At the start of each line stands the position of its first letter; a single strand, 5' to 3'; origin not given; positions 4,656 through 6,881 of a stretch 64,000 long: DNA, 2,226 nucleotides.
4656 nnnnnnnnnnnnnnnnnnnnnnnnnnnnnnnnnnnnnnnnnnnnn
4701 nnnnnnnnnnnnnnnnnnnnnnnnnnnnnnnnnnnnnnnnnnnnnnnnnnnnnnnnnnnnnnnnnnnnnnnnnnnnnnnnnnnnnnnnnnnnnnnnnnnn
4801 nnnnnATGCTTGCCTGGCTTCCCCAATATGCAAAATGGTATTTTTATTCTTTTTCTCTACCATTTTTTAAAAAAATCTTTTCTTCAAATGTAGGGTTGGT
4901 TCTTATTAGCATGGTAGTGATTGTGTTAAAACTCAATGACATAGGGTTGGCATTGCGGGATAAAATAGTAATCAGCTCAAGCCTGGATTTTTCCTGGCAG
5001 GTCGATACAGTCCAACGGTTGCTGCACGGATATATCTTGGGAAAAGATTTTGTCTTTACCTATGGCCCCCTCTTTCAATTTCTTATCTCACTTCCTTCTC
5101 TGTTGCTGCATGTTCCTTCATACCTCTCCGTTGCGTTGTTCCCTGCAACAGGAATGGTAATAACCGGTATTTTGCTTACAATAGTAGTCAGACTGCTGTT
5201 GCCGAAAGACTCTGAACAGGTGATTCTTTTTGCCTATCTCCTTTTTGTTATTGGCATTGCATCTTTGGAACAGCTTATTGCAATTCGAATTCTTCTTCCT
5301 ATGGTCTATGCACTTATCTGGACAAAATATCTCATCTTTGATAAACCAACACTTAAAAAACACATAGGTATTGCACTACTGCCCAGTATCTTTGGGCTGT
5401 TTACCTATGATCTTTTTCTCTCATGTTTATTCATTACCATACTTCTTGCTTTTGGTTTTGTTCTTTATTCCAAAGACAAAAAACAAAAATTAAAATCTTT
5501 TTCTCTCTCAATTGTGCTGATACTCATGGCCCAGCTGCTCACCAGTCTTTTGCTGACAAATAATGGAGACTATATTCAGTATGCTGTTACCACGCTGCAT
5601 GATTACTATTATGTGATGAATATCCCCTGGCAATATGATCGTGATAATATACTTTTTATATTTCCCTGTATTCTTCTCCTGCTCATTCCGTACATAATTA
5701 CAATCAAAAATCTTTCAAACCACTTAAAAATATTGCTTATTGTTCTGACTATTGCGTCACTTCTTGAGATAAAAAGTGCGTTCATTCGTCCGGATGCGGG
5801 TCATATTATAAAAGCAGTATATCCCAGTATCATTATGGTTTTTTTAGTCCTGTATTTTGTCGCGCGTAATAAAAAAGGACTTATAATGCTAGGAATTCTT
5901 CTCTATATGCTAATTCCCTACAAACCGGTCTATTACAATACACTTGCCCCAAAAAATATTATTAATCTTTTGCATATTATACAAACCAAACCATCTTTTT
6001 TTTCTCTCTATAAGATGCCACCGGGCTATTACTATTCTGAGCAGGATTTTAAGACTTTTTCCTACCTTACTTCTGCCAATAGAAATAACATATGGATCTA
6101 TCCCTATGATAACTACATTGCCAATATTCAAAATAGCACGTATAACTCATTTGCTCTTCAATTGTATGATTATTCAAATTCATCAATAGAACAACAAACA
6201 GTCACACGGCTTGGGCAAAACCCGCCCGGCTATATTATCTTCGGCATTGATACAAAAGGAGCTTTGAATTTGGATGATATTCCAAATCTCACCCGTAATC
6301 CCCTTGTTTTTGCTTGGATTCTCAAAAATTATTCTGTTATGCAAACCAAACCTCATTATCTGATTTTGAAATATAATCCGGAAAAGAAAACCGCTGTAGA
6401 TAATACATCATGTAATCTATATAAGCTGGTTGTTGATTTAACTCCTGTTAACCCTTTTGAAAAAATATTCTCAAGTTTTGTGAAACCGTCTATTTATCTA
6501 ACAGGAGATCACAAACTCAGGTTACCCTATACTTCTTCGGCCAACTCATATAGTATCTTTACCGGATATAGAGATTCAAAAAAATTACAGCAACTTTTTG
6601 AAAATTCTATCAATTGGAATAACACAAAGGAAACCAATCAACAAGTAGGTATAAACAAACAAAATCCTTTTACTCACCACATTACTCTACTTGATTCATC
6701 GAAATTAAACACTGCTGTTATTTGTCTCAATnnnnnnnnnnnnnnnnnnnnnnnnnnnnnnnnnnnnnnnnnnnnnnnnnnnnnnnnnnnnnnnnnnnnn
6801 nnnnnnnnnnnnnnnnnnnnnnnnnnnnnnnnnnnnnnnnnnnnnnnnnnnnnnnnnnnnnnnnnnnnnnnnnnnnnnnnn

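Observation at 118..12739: Glycosylation locus combining a polyprenyl-phosphate-sugar system (DPM1-like GT2 plus GT-C) with enzymes for a C-methyl-branched deoxy sugar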

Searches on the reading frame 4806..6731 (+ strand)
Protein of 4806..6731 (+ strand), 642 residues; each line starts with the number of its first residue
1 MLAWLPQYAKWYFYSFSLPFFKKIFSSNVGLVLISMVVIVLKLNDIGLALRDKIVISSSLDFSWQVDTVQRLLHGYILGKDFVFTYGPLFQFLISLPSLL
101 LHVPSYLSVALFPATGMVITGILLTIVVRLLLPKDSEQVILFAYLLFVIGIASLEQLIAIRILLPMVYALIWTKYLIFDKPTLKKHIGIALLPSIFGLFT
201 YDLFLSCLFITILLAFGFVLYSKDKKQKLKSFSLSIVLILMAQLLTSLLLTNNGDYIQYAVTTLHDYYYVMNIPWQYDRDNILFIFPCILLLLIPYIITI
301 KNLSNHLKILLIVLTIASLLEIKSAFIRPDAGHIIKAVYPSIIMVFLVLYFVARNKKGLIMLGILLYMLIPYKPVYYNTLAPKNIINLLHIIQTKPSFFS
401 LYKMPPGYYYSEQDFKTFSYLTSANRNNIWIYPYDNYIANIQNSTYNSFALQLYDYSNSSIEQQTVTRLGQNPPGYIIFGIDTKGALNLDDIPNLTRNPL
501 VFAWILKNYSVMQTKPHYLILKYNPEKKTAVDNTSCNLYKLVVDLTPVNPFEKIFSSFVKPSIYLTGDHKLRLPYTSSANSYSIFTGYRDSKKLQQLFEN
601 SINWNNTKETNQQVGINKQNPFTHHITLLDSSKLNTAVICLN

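Call 33: search_solved_structures(query=A2, max_evalue=10)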
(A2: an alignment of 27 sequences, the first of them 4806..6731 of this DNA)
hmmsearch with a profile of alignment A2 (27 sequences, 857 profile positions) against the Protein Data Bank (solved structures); distinct sequences matched with E-value up to 10: 38.
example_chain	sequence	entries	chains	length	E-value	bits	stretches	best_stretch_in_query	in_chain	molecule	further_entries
5mlz_A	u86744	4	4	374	1.3e-25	92.9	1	1-233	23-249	Dolichol monophosphate mannose synthase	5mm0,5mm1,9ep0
5eke_A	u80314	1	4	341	2.7e-15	58.7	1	2-172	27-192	Uncharacterized glycosyltransferase sll0501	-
5ekp_C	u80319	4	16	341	2.7e-15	58.7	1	2-172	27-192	Uncharacterized glycosyltransferase sll0501 | Glycosyltransferase sll0501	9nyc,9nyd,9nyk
9nye_A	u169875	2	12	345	2.8e-15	58.7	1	2-172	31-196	Glycosyltransferase sll0501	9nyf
9hwj_A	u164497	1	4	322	4.4e-13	51.4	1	2-230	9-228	Undecaprenyl-phosphate 4-deoxy-4-formamido-L-arabinose transferase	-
9bhc_C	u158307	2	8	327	1.6e-12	49.6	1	2-226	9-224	Undecaprenyl-phosphate 4-deoxy-4-formamido-L-arabinose transferase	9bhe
8vxh_A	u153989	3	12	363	2.2e-12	49.1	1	2-225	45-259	Undecaprenyl-phosphate 4-deoxy-4-formamido-L-arabinose transferase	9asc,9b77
9omh_A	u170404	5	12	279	1.4e-08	36.5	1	2-117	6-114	Glycosyltransferase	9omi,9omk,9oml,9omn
9omj_A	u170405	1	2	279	1.4e-08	36.5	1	2-117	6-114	Glycosyltransferase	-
9omm_A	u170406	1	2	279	1.4e-08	36.5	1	2-117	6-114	Glycosyltransferase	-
5tze_C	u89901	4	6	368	2.2e-08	35.8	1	1-95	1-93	Glycosyl transferase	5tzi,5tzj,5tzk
5tz8_A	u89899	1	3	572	4.3e-08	34.9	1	1-95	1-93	Glycosyl transferase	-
5hea_A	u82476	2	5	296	5.4e-08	34.6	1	3-118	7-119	Putative glycosyltransferase (GalT1)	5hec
3bcv_A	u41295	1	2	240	1.9e-06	29.4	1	2-112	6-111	Putative glycosyltransferase protein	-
6p61_A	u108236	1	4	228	2.7e-06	28.9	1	3-106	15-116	Glycosyltransferase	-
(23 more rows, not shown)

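Call 41: predict_structure(alignment_id=A2)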
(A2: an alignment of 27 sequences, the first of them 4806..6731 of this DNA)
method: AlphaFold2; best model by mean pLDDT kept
length: 642 residues; sequences in the alignment: 27
mean_pLDDT: 86.7   pTM: 0.86
mean pLDDT of the five models: 86.7, 84.6, 84.2, 84.1, 82.3
residues with pLDDT >= 90: 304; 70-90: 290; 50-70: 46; < 50: 2
segments of 3 or more residues with pLDDT < 50: none
pLDDT, mean of each block of 10 residues (from residue 1): 65 65 75 94 94 87 86 69 69 93 94 95 97 91 92 91 96 89 92 94 94 91 89 94 93 86 85 80 92 91 92 95 85 89 94 84 88 76 95 94 86 89 91 79 81 79 90 93 78 87 92 94 85 72 87 84 81 84 89 89 77 84 87 81 75
secondary structure, 60 per line:
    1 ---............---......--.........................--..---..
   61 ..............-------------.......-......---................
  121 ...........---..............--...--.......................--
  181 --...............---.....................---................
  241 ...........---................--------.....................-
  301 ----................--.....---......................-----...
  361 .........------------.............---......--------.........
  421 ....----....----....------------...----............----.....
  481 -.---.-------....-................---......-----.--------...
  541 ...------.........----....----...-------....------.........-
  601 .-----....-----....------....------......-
elements in order: H4-15 H19-24 H27-51 H59-74 H88-94 H96-101 H105-131 H135-148 H156-178 H183-197 H201-221 H225-251 H255-270 H279-299 H305-320 H323-327 H331-352 H358-369 H382-394 H398-401 H412-424 E429-432 H437-440 H460-471 E476-480 H494-497 H499-508 E509-514 E518-523 E538-543 H550-558 E563-566 E571-573 E581-584 H591-599 E607-610 E616-619 E626-629 E636-641

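Call 43: fold_search(model_id=the predicted structure, library=pdb)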
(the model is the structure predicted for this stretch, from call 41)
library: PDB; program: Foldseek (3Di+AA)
matches with E <= 10: 211; with E <= 0.001: 2
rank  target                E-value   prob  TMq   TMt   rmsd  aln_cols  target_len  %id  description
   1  8if8_B                6.4e-05  1.00  0.39  0.40  10.5       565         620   11  Arabinosyltransferase AftA (released 2023-05-31)
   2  8if8_C                4.0e-04  1.00  0.42  0.44   9.6       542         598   12  Arabinosyltransferase AftA (released 2023-05-31)
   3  7zlh_A                1.9e-03  1.00  0.38  0.37  11.3       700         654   10  Cryo-EM structure of C-mannosyltransferase CeDPY19, in apo state, bound to CMT2-Fab and anti-Fab nanobody (released 2023-01-11)
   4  7zlg_A                2.7e-03  1.00  0.39  0.38  10.5       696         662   10  Cryo-EM structure of C-mannosyltransferase CeDPY19, in complex with acceptor peptide and bound to CMT2-Fab and anti-Fa (released 2023-01-11)
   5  9s6u_A                4.2e-03  1.00  0.34  0.38  11.9       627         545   12  Ternary cryo-EM structure of human ALG9 with Dol25-PP-GlcNAc2Man8, Dol25-P-Man and Fab (released 2026-03-18)
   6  7zli_A                5.2e-03  1.00  0.32  0.31  13.8       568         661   12  Cryo-EM structure of C-mannosyltransferase CeDPY19, in complex with Dol25-P-Man and bound to CMT2-Fab and anti-Fab nan (released 2023-01-11)
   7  9dlf_C                7.3e-03  1.00  0.30  0.31   7.6       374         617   14  Arabinosyltransferase AftB in complex with Fab_B3 (released 2025-06-25)
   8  9dlh                  8.7e-03  1.00  0.28  0.30   7.8       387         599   12  donor substrate analog-bound AftB (released 2025-06-25)
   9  3rce_A                7.0e-02  0.93  0.38  0.36  16.4       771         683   12  Bacterial oligosaccharyltransferase PglB (released 2011-06-15)
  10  6wbx                  7.3e-02  0.90  0.34  0.20  12.4       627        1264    9  Single-Particle Cryo-EM Structure of Arabinofuranosyltransferase AftD from Mycobacteria, Mutant R1389S Class 1 (released 2020-05-13)
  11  9s6t_A                8.3e-02  0.94  0.33  0.42  10.3       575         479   11  Ternary cryo-EM structure of chicken ALG12 with Dol25-PP-GlcNAc2Man7, Dol25-P-Man, and Fab (released 2026-03-18)
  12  5f15                  9.9e-02  0.99  0.35  0.40   6.2       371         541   11  Crystal Structure of ArnT from Cupriavidus metallidurans bound to Undecaprenyl phosphate (released 2016-02-17)
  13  5ezm                  1.3e-01  0.75  0.30  0.34  17.3       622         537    8  Crystal Structure of ArnT from Cupriavidus metallidurans in the apo state (released 2016-02-17)
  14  9s6r_A                3.4e-01  0.84  0.31  0.46  11.6       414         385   12  Ternary cryo-EM structure of yeast ALG3 with Dol25-PP-GlcNAc2Man5, Dol25-P-Man, and Fab (released 2026-03-18)
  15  4hte                  4.4e-01  0.08  0.09  0.12  23.0       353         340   10  Crystal Structure of the C-terminal domain of Nicking Enzyme from Staphylococcus aureus (released 2013-01-30)
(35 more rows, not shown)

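Call 52: search_protein_representatives(protein=window:4806-6731:+)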
Query: 642 residues. Proteins with E-value up to 0.001 (for the whole library): 202; up to 1e-10: 100; up to 1e-30: 43. The best 150 are listed.
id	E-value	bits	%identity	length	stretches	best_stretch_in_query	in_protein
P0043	2.6e-139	482.3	41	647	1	21-642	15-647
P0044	7.8e-136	470.8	43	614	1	36-640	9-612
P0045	4.8e-133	461.5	39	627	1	30-641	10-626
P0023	1.2e-131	456.9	40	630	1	36-626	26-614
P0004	3.0e-128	445.7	36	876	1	1-640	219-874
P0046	7.8e-126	437.7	39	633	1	30-629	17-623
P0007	1.9e-124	433.1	39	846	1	3-627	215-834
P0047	1.3e-121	423.8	39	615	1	31-642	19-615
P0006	5.1e-121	421.8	42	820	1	1-584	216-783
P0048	1.7e-118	413.5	40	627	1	31-604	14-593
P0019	3.1e-118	412.6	37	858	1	3-642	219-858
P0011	1.7e-117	410.2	39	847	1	3-610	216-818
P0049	3.4e-117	409.2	39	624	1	25-629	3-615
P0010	8.8e-116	404.5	38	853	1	2-629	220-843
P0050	5.4e-113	395.3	40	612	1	25-621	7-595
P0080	8.9e-24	100.6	28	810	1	48-528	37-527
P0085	4.0e-19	85.2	25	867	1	21-517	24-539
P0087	2.1e-18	82.8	26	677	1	30-515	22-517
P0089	2.4e-17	79.4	28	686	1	23-534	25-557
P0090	6.0e-17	78.1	25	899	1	58-516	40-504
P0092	1.8e-16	76.5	26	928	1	57-528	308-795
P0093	2.4e-16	76.0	27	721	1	58-527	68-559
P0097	5.0e-15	71.7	26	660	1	56-511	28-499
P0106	2.4e-13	66.1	22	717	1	19-523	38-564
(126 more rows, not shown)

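Call 53: search_protein_families(library=pfam, proteins=[P0080, P0085, P0087, P0089, P0090, P0092, P0093, P0097, P0106, P0043], max_evalue=0.01)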
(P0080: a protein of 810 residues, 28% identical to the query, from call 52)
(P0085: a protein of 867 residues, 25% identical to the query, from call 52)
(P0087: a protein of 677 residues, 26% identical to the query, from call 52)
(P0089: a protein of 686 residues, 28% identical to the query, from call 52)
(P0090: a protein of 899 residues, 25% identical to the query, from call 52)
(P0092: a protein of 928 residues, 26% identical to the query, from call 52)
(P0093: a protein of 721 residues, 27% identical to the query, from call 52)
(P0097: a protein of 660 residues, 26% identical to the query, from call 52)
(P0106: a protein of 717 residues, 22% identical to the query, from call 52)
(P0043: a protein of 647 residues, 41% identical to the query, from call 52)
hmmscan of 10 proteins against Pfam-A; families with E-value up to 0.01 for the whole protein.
P0080 (810 aa): 0 families

P0085 (867 aa): 0 families

P0087 (677 aa): 0 families

P0089 (686 aa): 0 families

P0090 (899 aa): 0 families

P0092 (928 aa): 0 families

P0093 (721 aa): 0 families

P0097 (660 aa): 0 families

P0106 (717 aa): 0 families

P0043 (647 aa): 0 families
